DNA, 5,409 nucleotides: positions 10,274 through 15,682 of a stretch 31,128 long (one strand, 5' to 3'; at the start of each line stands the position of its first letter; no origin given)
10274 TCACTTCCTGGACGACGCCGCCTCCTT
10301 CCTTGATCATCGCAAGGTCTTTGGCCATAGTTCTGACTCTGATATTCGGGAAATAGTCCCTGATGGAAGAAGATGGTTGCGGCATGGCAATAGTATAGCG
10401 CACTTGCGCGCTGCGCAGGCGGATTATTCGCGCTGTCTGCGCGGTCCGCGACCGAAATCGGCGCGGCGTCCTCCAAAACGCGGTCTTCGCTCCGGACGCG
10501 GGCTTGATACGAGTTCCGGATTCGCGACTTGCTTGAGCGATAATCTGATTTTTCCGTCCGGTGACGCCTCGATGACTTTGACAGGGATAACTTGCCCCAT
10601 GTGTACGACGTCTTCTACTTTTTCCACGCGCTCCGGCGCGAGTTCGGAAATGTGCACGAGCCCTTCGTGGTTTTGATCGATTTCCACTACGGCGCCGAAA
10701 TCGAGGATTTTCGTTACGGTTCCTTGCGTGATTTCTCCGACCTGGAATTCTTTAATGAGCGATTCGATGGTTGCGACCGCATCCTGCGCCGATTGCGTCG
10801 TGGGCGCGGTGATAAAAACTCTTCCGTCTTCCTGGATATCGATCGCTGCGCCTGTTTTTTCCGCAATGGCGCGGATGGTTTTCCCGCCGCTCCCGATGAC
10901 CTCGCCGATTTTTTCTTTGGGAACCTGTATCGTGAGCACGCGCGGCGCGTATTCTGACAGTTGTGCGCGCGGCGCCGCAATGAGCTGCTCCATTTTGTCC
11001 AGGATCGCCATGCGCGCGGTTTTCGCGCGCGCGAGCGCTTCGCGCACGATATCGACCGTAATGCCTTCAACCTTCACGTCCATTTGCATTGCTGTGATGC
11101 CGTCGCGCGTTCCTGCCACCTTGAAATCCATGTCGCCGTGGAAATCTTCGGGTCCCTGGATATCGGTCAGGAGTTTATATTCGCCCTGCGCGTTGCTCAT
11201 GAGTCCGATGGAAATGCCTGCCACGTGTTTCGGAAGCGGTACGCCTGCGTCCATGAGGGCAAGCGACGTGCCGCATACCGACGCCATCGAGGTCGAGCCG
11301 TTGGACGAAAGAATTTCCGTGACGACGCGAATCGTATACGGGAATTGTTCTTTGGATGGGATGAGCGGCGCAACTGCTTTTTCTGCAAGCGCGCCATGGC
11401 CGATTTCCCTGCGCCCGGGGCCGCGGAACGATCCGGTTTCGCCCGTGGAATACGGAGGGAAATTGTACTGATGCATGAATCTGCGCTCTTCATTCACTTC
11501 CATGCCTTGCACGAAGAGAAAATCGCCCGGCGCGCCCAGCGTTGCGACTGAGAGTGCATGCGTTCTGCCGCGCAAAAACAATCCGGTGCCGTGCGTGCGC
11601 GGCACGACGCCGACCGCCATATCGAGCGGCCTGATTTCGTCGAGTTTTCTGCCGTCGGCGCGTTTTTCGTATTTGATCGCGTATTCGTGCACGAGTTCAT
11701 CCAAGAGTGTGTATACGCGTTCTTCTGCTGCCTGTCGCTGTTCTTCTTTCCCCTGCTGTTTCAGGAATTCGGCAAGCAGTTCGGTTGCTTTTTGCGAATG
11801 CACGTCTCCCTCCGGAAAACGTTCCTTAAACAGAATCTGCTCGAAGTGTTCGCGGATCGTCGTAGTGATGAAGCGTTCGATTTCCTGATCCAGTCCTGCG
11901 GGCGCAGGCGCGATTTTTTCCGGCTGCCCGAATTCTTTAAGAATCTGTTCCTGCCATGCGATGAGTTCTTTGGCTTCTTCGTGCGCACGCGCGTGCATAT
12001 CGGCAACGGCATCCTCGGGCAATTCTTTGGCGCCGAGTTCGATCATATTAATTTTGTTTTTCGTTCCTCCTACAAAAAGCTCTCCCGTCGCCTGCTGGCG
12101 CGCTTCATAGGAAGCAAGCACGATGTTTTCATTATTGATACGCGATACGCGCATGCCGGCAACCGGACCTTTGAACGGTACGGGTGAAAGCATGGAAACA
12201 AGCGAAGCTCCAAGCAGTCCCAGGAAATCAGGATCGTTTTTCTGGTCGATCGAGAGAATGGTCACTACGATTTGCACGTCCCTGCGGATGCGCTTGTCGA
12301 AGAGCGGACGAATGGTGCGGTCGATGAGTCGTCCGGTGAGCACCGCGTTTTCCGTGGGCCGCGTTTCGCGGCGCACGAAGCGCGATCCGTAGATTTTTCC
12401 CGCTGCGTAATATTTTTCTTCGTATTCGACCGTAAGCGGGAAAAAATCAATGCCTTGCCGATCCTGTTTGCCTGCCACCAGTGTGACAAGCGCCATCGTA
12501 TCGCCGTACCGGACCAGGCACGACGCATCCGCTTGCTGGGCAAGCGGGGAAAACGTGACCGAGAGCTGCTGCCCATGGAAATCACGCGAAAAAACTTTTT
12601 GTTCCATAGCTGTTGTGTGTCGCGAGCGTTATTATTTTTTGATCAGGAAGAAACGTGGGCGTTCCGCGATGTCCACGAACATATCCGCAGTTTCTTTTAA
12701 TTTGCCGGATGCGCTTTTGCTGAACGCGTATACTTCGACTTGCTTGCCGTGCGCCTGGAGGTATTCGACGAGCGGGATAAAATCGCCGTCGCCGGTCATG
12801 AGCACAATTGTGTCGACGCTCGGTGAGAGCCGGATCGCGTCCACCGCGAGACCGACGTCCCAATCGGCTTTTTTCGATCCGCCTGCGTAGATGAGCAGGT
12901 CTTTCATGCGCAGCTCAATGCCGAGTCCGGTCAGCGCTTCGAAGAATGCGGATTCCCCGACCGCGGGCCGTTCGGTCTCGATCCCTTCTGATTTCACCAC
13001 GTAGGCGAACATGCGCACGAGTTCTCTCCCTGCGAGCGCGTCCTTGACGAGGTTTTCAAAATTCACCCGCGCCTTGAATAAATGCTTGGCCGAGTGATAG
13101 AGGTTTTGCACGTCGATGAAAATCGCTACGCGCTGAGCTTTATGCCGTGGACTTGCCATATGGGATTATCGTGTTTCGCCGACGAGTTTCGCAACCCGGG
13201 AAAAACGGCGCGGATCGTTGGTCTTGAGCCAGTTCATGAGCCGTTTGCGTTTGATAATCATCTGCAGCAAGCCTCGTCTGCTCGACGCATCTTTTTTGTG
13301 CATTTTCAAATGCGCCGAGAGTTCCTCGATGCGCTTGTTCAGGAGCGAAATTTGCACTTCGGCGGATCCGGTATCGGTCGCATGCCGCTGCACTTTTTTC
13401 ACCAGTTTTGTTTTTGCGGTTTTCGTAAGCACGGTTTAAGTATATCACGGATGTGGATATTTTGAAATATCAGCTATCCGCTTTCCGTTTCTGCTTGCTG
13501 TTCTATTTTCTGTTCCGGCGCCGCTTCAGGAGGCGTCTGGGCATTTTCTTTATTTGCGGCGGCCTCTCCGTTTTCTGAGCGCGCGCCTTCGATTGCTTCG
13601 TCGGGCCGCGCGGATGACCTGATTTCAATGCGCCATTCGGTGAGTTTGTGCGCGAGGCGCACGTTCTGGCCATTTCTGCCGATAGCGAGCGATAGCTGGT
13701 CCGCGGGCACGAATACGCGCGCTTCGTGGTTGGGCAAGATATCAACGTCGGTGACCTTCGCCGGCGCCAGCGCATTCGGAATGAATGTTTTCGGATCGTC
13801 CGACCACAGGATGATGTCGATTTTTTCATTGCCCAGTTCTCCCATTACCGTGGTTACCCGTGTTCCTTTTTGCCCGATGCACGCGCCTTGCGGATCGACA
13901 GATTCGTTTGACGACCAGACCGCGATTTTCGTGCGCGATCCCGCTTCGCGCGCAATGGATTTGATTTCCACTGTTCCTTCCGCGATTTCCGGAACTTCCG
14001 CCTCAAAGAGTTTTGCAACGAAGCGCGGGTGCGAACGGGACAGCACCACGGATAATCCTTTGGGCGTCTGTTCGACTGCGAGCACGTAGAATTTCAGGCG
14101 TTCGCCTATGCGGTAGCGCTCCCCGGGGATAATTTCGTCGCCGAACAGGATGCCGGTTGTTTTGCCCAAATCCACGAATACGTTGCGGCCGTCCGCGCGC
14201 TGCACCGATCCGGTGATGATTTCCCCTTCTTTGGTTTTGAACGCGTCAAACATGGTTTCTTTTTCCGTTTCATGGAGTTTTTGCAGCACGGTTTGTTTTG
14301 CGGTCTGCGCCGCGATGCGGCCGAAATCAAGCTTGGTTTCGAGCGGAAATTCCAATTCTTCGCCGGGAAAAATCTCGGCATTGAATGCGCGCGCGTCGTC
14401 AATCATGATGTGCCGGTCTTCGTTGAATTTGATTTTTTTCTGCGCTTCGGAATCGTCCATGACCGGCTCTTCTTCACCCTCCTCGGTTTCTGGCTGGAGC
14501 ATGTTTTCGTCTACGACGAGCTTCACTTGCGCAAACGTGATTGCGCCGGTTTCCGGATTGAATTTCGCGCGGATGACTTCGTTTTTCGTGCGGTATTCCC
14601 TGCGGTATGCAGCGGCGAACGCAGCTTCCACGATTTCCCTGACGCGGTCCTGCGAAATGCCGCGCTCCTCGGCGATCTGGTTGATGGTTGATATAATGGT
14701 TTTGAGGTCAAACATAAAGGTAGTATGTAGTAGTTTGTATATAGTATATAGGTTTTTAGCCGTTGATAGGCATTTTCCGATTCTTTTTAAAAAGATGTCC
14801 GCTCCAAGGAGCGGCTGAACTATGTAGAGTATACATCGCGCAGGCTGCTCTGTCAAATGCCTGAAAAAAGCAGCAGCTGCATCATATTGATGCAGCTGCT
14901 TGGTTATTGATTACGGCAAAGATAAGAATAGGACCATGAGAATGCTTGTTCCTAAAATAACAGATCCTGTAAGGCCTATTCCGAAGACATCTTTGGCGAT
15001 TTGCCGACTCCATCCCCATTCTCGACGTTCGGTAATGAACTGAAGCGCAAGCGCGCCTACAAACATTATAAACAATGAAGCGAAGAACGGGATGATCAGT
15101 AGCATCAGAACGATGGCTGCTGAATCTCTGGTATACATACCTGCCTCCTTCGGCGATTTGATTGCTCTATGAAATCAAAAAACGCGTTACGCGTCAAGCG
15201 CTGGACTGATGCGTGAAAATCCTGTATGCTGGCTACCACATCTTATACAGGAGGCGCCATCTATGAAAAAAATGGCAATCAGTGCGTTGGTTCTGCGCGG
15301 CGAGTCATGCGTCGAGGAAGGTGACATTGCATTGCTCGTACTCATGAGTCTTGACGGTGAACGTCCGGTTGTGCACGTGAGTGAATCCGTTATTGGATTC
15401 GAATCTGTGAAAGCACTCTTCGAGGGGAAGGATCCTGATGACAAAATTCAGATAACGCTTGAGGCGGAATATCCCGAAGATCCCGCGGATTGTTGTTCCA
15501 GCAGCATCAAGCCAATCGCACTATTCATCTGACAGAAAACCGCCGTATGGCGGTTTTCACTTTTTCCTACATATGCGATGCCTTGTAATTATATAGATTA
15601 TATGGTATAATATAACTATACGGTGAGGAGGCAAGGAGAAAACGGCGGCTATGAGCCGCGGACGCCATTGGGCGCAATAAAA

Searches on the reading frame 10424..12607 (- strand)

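Call 7: search_protein_families(library=pfam, proteins=[window:10424-12607:-], max_evalue=0.01)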
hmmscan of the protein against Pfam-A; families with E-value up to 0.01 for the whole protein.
window:10424-12607:- (727 aa): 7 families
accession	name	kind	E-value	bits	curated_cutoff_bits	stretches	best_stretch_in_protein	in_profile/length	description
PF01138.27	RNase_PH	-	1.8e-46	158.2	25.5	2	324-457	1-130/130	3' exoribonuclease family, domain 1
PF00575.29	S1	-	1.3e-17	64.4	22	1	620-692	1-74/74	S1 RNA binding domain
PF00013.35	KH_1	-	6.3e-12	45.5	21.5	1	558-615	2-65/66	KH domain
PF03725.20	RNase_PH_C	-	5.3e-11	42.8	20.8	2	462-530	3-66/67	3' exoribonuclease family, domain 2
PF13083.13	KH_KhpA-B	-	0.00021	21.6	32.1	1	551-581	24-54/73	KhpA/KhpB, KH domain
PF22675.2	KH-I_KHDC4-BBP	-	0.00037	20.7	30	1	567-609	8-50/76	KHDC4/BBP-like, KH-domain type I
PF07650.23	KH_2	-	0.0092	16.2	22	1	560-600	29-69/78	KH domain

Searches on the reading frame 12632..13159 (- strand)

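Call 7: search_protein_families(library=pfam, proteins=[window:12632-13159:-], max_evalue=0.01)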
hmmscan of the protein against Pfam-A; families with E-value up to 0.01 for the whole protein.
window:12632-13159:- (175 aa): 1 family
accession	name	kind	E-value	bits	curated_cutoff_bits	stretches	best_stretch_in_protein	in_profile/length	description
PF01936.24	NYN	-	2.6e-33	116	24.2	1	10-164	1-144/145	NYN domain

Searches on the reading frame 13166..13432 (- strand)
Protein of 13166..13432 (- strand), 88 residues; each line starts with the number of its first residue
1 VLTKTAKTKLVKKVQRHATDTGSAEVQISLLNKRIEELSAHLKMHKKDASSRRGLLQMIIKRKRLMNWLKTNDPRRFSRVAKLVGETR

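Call 83: search_protein_families(library=pfam, proteins=[window:13166-13432:-], max_evalue=0.01)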
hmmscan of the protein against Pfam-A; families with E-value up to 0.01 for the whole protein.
window:13166-13432:- (88 aa): 1 family
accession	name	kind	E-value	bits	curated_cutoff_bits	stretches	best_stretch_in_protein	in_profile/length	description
PF00312.27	Ribosomal_S15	-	7.1e-27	93.8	31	1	7-82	1-76/81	Ribosomal protein S15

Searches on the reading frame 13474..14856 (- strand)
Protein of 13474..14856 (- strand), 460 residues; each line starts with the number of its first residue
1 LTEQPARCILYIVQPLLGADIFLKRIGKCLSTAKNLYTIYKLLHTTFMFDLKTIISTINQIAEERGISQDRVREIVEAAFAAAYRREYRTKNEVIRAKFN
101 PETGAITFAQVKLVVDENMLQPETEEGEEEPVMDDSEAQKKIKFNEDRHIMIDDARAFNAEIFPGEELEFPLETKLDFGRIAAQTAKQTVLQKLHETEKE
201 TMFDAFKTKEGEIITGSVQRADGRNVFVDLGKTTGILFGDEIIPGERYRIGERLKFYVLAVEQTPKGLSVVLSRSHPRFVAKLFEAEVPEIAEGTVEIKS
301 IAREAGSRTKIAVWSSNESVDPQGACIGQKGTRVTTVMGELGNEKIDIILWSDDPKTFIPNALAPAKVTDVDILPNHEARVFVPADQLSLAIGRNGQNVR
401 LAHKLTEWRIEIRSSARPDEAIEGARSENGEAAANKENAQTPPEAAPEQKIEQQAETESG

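Call 7: search_protein_families(library=pfam, proteins=[window:13474-14856:-], max_evalue=0.01)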
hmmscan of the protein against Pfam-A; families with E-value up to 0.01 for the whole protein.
window:13474-14856:- (460 aa): 5 families
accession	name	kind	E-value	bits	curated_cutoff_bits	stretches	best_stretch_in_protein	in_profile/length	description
PF13184.12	KH_5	-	1.8e-26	92.5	27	1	305-373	1-69/69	NusA-like KH domain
PF08529.16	NusA_N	-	7.7e-26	91.1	23.8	1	54-200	2-119/119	NusA N-terminal domain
PF00575.29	S1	-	6.9e-08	33.2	22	1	208-269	2-70/74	S1 RNA binding domain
PF23095.1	KH_NusA_C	-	0.00046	20.6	34.2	1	383-415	5-39/59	Transcription termination/antitermination protein NusA, KH domain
PF07650.23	KH_2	-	0.0017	18.6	22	0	363-411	10-59/78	KH domain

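Call 18: find_related_loci(query=window:13474-14856:-, collection=genome_contigs, flank=6000)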
Query window:13474-14856:- (460 aa) in genome_contigs; peptide patterns used: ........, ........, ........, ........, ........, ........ (x = any residue, [..] = any of these).
600 stretches matched a pattern (row limit reached: there are more); 565 encode a relative of the query (tblastn E <= 1e-3); the best 80 are kept; 80 distinct loci.
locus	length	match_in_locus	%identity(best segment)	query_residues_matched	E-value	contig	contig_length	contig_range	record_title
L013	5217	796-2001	74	37-438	0e+0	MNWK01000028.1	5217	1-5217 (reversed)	MAG: Parcubacteria group bacterium CG1_02_44_31 cg1_0.2_scaffold_17269_c, whole genome shotgun sequence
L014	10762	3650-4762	70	48-423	3e-173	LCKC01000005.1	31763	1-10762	MAG: Parcubacteria group bacterium GW2011_GWB1_45_10 UW89_C0005, whole genome shotgun sequence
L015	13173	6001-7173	62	32-428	1e-166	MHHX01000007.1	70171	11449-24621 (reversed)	MAG: Candidatus Brennerbacteria bacterium RIFOXYC1_FULL_41_11 rifoxyc1_full_scaffold_360, whole genome shotgun sequence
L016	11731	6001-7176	54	48-431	2e-130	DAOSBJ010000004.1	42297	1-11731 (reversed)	MAG TPA_asm: Candidatus Paceibacterota bacterium isolate AMR_MDS_1886 NODE_692_length_42297_cov_12.590526, whole genome 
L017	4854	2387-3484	53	48-414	5e-124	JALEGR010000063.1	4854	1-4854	MAG: Candidatus Paceibacterota bacterium isolate CC_bin16 k97_217826, whole genome shotgun sequence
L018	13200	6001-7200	51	27-416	3e-122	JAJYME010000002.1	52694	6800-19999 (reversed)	MAG: bacterium isolate DBS2-4.bin108 NODE_946_length_52694_cov_2.95627, whole genome shotgun sequence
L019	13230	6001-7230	47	15-431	1e-118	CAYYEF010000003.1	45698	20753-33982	MAG TPA_asm: uncultured Candidatus Saccharibacteria bacterium isolate SRP220891_co5_64 genome assembly, contig: NODE_297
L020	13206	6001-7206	51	48-423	5e-118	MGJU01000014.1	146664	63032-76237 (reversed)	MAG: Candidatus Yanofskybacteria bacterium RIFCSPHIGHO2_02_FULL_43_17 rifcsphigho2_02_scaffold_364, whole genome shotgun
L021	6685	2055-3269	49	56-450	1e-117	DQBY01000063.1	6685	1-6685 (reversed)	MAG TPA_asm: Candidatus Moraniibacteriota bacterium isolate UBA11098 contig_122987, whole genome shotgun sequence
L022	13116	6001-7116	51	48-416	2e-116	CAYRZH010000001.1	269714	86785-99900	MAG TPA_asm: uncultured Candidatus Saccharibacteria bacterium isolate binchicken_co16_374 genome assembly, contig: NODE_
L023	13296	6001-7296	49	48-451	8e-116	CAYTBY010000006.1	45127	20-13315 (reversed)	MAG TPA_asm: uncultured Candidatus Saccharibacteria bacterium isolate SRP178908_co1_2 genome assembly, contig: NODE_422_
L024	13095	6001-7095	53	56-412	4e-116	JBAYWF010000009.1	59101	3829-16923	MAG: Parcubacteria group bacterium isolate SO_2016_LW3_77 scaffold00755_LW162_2016, whole genome shotgun sequence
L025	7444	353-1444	52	56-412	4e-115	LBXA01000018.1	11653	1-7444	MAG: Candidatus Moranbacteria bacterium GW2011_GWA2_39_41 UT50_C0018, whole genome shotgun sequence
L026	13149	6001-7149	50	56-412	6e-115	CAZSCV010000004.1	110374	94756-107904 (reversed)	MAG TPA_asm: uncultured Bdellovibrionales bacterium isolate binchicken_co191_89 genome assembly, contig: NODE_200_length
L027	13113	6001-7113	51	56-412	2e-114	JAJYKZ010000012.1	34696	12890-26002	MAG: bacterium isolate DBS2-1.bin57 NODE_2067_length_34696_cov_2.602534, whole genome shotgun sequence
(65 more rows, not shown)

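Call 45: find_related_loci(query=window:13474-14856:-, collection=metagenome_contigs, flank=5000)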
Query window:13474-14856:- (460 aa) in metagenome_contigs; peptide patterns used: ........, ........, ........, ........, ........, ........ (x = any residue, [..] = any of these).
600 stretches matched a pattern (row limit reached: there are more); 530 encode a relative of the query (tblastn E <= 1e-3); the best 80 are kept; 80 distinct loci.
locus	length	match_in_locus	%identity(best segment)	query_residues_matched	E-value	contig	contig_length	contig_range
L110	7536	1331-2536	74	37-438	0e+0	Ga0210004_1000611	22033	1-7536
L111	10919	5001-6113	70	48-423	2e-173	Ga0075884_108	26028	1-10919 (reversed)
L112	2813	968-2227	63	7-445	0e+0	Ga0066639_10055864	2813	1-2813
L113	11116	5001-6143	58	41-428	1e-147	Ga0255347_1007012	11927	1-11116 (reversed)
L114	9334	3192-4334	58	41-428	2e-147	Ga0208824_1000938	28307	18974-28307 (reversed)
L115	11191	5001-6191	55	48-438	8e-134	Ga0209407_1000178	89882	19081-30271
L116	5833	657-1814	55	48-425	1e-132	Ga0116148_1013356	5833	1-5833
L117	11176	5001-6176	54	48-431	3e-131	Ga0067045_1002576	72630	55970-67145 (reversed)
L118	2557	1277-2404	54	49-413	2e-131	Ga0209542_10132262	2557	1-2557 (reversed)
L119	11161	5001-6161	53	35-415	8e-125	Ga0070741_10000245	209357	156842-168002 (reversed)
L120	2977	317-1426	54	34-412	2e-128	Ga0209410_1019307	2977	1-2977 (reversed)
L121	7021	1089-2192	52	46-413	9e-122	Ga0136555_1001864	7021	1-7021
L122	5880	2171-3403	48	48-458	1e-121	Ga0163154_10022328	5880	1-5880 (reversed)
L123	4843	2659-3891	48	48-458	3e-122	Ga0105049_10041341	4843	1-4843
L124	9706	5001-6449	46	8-460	5e-120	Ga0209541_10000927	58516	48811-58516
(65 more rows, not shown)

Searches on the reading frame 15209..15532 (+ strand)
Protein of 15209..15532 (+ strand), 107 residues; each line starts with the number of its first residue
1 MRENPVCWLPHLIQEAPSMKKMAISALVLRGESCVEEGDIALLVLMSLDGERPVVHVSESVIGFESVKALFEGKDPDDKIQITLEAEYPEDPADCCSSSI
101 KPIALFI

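Call 7: search_protein_families(library=pfam, proteins=[window:15209-15532:+], max_evalue=0.01)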
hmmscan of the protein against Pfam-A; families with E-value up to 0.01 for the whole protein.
window:15209-15532:+ (107 aa): 0 families

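Call 20: find_encoding_contigs(protein=window:15209-15532:+, flank=4000, max_places=10)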
Protein window:15209-15532:+ (107 aa): no gene with exactly this product is on record in the collection.

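Call 29: find_homologous_proteins(query=window:15209-15532:+, max_evalue=0.001)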
Query window:15209-15532:+ (107 aa): 1 proteins with E <= 0.001 among 6 candidates.
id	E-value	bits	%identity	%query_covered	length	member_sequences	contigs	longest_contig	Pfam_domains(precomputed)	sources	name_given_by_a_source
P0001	3.2e-49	183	100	83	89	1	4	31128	-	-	-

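Call 53: find_encoding_contigs(protein=P0001, flank=5000, max_places=10)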
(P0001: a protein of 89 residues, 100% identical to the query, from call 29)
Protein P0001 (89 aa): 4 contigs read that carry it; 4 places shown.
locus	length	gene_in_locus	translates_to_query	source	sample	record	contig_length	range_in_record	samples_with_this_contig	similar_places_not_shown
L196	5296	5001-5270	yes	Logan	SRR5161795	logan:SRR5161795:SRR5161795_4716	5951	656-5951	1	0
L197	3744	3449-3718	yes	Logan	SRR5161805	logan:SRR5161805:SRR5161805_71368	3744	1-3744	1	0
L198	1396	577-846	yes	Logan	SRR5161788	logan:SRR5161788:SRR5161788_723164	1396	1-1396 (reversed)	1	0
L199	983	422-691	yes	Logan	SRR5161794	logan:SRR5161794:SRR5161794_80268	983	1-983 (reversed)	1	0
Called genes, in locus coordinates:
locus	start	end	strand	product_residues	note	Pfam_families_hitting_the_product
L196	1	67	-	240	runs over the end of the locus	?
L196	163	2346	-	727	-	PF01138:RNase_PH, PF03725:RNase_PH_C (faint), PF01138:RNase_PH, PF00013:KH_1, PF00575:S1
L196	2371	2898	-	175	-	PF01936:NYN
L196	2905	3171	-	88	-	PF00312:Ribosomal_S15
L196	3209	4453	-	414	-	PF08529:NusA_N, PF00575:S1 (weak), PF13184:KH_NusA_1st, PF26594:KH_NusA_2nd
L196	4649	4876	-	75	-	-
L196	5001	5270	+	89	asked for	-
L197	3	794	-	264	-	?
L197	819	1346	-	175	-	PF01936:NYN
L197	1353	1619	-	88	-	PF00312:Ribosomal_S15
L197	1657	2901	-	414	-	PF08529:NusA_N, PF00575:S1 (weak), PF13184:KH_NusA_1st, PF26594:KH_NusA_2nd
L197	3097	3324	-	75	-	-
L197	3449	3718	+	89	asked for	-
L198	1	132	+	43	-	?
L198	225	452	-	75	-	-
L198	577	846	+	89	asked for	-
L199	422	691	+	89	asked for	-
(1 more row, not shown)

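Call 89: search_protein_families(library=padloc, proteins=[window:15209-15532:+], max_evalue=0.01)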
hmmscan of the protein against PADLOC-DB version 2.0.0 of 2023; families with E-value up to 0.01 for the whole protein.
window:15209-15532:+ (107 aa): 0 families

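Call 90: search_protein_families(library=ncbifam, proteins=[window:15209-15532:+], max_evalue=0.01)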
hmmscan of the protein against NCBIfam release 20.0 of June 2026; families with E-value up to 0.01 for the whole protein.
window:15209-15532:+ (107 aa): 0 families
